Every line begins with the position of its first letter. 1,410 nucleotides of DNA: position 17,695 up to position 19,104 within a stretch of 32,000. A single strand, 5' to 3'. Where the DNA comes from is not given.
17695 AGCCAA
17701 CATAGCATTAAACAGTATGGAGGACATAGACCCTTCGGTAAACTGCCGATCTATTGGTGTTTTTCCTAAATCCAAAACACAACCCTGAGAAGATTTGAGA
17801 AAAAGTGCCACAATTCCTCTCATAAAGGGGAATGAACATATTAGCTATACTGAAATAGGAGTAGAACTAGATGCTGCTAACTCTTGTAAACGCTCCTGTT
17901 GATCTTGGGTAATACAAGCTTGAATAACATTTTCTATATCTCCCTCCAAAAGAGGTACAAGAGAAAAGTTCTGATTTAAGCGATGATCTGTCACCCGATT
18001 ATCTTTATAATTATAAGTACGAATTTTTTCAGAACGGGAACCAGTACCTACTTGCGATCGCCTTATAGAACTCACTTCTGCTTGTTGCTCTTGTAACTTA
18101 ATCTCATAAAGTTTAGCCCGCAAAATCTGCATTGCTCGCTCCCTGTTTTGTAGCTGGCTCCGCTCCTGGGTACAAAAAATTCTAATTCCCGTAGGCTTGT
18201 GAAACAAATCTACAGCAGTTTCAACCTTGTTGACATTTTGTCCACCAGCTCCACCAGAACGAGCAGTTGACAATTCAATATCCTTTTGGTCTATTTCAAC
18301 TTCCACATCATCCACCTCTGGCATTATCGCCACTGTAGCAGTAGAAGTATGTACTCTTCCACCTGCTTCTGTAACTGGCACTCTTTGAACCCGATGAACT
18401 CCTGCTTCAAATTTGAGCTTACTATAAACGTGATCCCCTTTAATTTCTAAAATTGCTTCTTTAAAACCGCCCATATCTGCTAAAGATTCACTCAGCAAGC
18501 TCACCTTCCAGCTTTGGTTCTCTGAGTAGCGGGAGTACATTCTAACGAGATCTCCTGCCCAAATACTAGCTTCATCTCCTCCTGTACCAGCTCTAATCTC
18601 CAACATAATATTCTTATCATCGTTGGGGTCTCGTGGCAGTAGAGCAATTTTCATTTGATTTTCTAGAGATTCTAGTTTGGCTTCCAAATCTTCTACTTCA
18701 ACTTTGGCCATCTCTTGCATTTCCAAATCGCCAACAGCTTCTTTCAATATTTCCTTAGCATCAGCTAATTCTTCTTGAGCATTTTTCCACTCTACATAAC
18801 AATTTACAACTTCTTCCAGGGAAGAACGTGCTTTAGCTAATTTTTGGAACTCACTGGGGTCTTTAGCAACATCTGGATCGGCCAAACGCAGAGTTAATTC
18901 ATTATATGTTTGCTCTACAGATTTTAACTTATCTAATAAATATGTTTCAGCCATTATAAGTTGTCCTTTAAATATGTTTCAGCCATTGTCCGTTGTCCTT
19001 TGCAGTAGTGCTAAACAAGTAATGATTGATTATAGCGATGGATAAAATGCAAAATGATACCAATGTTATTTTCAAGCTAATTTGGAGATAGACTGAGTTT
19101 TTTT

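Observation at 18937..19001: Duplicated prfA initiation region creates a translationally coupled 10-codon uORF in front of release factor 1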

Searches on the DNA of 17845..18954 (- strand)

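Call 59: search_rna_families(sources=[L001, L009, L015, L042, L048, L078, L044, L092], threshold=gathering)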
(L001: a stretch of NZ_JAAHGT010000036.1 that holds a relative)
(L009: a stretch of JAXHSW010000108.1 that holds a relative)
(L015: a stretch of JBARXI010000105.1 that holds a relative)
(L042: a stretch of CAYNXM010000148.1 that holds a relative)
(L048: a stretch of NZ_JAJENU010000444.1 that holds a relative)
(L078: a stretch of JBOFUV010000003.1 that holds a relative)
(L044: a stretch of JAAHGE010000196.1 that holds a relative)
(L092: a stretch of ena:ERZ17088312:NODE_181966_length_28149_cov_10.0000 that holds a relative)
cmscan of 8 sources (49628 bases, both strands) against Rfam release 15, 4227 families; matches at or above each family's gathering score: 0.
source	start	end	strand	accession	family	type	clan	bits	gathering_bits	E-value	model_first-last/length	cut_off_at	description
